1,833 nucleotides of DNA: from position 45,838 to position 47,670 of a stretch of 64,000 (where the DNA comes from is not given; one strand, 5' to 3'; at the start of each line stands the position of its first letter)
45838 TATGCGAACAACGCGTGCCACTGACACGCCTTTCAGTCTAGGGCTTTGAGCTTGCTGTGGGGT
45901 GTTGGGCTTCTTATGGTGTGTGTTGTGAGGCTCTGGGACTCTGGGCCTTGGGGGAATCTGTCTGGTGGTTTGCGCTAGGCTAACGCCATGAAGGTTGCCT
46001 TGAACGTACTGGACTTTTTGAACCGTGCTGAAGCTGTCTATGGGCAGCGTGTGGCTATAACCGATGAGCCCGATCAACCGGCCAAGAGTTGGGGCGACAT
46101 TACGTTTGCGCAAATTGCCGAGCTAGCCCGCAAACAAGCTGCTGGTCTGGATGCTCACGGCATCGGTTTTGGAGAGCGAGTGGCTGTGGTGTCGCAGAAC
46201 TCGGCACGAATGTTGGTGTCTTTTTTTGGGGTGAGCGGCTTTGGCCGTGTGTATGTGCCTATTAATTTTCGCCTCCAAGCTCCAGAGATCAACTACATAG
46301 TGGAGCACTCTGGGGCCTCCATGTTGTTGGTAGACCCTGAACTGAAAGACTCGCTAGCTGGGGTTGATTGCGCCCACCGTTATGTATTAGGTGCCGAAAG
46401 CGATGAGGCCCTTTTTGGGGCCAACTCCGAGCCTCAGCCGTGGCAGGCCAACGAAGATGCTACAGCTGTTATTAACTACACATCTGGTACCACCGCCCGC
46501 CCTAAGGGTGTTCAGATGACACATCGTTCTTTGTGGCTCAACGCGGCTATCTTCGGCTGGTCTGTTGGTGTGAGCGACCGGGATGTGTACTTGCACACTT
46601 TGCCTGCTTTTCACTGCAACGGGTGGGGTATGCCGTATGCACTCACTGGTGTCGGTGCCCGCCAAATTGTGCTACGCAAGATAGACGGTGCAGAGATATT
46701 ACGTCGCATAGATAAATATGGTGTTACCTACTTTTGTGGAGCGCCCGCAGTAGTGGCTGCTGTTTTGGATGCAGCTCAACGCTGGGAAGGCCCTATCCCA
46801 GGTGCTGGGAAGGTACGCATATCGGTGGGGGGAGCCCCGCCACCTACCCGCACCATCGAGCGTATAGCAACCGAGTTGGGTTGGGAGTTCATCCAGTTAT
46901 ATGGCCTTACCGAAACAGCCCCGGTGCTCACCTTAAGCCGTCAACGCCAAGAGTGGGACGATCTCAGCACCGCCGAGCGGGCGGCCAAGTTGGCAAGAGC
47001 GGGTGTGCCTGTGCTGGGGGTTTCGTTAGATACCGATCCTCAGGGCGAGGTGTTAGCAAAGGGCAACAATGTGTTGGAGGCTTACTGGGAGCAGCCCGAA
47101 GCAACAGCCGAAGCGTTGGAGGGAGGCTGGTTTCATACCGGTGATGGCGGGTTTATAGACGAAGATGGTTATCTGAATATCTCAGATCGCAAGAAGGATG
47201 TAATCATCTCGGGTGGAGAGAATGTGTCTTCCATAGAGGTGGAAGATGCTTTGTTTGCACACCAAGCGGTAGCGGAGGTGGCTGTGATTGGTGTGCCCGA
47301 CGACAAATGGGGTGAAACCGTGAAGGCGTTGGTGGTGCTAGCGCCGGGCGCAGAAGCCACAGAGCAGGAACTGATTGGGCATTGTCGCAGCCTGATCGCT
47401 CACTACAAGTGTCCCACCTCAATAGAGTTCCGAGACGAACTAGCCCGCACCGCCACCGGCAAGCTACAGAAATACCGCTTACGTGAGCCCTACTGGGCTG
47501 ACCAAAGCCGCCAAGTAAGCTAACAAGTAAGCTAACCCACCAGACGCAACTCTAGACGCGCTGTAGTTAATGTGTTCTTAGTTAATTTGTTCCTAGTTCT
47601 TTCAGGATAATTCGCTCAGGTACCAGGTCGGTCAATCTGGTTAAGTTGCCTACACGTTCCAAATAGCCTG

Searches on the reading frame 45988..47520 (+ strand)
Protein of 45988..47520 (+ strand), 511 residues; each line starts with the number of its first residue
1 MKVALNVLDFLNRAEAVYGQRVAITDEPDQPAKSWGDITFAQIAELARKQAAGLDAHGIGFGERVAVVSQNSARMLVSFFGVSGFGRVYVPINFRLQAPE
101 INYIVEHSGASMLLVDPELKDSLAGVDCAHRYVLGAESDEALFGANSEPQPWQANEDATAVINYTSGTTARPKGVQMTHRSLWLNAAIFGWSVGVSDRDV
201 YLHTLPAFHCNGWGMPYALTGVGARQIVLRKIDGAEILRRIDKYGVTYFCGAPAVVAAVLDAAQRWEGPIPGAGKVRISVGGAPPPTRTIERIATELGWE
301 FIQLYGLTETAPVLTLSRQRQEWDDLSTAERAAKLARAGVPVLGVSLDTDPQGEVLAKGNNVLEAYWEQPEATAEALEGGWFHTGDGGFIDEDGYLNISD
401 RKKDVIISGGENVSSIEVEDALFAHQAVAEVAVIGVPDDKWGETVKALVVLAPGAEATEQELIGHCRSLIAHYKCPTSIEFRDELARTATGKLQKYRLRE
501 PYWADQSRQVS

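Call 70: find_homologous_proteins(query=window:45988-47520:+, max_evalue=1e-100)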
Query window:45988-47520:+ (511 aa): 8000 proteins with E <= 1e-100 among 8000 candidates; the best 120 are listed.
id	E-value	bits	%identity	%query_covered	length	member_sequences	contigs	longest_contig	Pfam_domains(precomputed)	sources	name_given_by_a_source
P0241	0.0e+0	1158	100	100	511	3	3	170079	PF00501.35,PF13193.13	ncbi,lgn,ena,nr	ncbi:MAG: AMP-binding protein [bacterium]|nr:AMP-binding protein [bacterium]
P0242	1.7e-274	929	77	100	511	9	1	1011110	PF00501.35,PF13193.13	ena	-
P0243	7.2e-274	927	77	100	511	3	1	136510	PF00501.35,PF13193.13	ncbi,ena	-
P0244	2.9e-273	925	77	100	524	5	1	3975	PF00501.35,PF13193.13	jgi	-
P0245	7.7e-273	924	77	100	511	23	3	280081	PF00501.35,PF13193.13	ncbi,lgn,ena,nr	ncbi:MAG: AMP-binding protein [bacterium]|nr:AMP-binding protein [bacterium]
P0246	9.9e-273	923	77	100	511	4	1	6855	PF00501.35,PF13193.13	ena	-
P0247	1.3e-272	923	77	100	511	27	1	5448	PF00501.35,PF13193.13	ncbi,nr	ncbi:MAG: AMP-binding protein [bacterium]|nr:AMP-binding protein [bacterium]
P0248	4.0e-272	921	77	100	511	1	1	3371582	PF00501.35,PF13193.13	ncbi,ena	-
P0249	1.0e-270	917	76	100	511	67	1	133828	PF00501.35,PF13193.13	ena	-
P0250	1.3e-270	916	76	100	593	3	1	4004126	PF00501.35,PF13193.13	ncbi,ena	-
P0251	5.5e-263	891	75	98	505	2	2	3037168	PF00501.35,PF13193.13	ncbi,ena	-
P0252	8.8e-260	881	74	100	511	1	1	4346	PF00501.35,PF13193.13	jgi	jgi:acyl-CoA synthetase (AMP-forming)/AMP-acid ligase II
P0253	2.5e-259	879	74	100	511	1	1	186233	PF00501.35,PF13193.13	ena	-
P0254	1.0e-257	874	73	100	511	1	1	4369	PF00501.35,PF13193.13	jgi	jgi:acyl-CoA synthetase (AMP-forming)/AMP-acid ligase II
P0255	1.1e-257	874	71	100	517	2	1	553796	PF00501.35,PF13193.13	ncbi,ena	-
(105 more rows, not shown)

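Call 71: find_encoding_contigs(protein=P0250, flank=8000, max_places=1)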
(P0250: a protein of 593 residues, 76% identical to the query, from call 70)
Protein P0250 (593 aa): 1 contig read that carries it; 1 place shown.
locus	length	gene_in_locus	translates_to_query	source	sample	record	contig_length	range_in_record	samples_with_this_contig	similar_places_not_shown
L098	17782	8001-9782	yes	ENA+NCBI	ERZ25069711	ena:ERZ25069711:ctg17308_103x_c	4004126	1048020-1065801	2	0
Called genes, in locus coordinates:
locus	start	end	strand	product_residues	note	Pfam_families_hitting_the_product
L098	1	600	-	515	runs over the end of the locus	PF06271:RDD (weak), PF00528:BPD_transp_1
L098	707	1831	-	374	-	PF00497:SBP_bac_3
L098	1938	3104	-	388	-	PF00296:Bac_luciferase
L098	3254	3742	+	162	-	PF00293:NUDIX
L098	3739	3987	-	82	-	-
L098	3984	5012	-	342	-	PF00534:Glycos_transf_1 (weak), PF13692:Glyco_trans_1_4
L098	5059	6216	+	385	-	PF22422:MGH1-like_GH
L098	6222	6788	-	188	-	-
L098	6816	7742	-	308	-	PF04203:Sortase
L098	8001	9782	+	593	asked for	PF00501:AMP-binding, PF13193:AMP-binding_C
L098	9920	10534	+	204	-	-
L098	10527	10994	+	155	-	PF09509:Hypoth_Ymh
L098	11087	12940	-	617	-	PF07669:Eco57I (weak)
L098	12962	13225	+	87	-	-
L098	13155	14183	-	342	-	-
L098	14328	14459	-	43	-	PF05683:Fumerase_C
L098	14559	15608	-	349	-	PF13384:HTH_23 (faint), PF13551:HTH_29, PF13565:HTH_32 (weak), PF13358:DDE_3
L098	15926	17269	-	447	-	PF13701:DDE_Tnp_1_4, PF01609:DDE_Tnp_1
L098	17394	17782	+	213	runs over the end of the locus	-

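Call 72: find_encoding_contigs(protein=P0248, flank=8000, max_places=1)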
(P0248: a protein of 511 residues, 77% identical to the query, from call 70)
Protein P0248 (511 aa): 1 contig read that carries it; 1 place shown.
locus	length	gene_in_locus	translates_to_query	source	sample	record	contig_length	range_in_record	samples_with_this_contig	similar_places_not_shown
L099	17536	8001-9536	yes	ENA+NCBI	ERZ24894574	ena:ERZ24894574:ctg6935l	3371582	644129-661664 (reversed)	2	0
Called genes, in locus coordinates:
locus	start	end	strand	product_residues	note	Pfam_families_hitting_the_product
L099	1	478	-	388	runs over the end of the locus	PF00296:Bac_luciferase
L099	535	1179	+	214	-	PF00293:NUDIX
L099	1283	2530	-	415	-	PF02720:DUF222, PF01844:HNH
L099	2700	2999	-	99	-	-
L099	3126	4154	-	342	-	PF00534:Glycos_transf_1, PF13692:Glyco_trans_1_4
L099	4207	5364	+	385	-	PF22422:MGH1-like_GH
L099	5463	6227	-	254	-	PF13845:Septum_form (weak)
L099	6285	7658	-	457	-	PF04203:Sortase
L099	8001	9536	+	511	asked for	PF00501:AMP-binding, PF13193:AMP-binding_C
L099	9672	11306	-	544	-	PF05681:Fumerase, PF05683:Fumerase_C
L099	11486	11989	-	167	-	-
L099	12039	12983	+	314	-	-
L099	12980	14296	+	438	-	PF09587:PGA_cap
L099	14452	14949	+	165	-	PF01613:Flavin_Reduct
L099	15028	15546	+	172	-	PF00132:Hexapep (weak), PF25087:GMPPB_C (weak), PF25084:LbH_EIF2B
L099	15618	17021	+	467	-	PF19295:SufBD_N, PF01458:SUFBD_core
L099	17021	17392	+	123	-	-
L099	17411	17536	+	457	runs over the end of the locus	PF01458:SUFBD_core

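Call 73: find_encoding_contigs(protein=P0242, flank=8000, max_places=1)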
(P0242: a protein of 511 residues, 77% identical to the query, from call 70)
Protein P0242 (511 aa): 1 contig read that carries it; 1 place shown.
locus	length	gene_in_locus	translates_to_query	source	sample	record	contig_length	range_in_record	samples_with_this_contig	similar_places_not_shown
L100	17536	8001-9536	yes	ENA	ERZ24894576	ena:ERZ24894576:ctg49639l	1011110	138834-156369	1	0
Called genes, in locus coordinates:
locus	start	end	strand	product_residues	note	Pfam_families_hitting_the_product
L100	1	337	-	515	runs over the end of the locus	PF06271:RDD (weak), PF00528:BPD_transp_1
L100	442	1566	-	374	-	PF00497:SBP_bac_3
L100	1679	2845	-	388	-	PF00296:Bac_luciferase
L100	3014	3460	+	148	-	PF00293:NUDIX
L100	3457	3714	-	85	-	-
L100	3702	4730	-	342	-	PF00534:Glycos_transf_1 (weak), PF13692:Glyco_trans_1_4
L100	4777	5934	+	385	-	PF22422:MGH1-like_GH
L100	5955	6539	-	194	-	PF13845:Septum_form (weak)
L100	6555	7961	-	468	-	PF05887:Trypan_PARP (weak), PF04203:Sortase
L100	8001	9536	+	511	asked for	PF00501:AMP-binding, PF13193:AMP-binding_C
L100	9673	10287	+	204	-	-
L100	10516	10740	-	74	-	-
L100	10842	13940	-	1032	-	PF02384:N6_Mtase, PF20473:MmeI_Mtase (faint), PF01170:UPF0020 (faint), PF07669:Eco57I (weak)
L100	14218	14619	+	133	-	-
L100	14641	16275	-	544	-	PF05681:Fumerase, PF05683:Fumerase_C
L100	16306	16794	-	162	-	-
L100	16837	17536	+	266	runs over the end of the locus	-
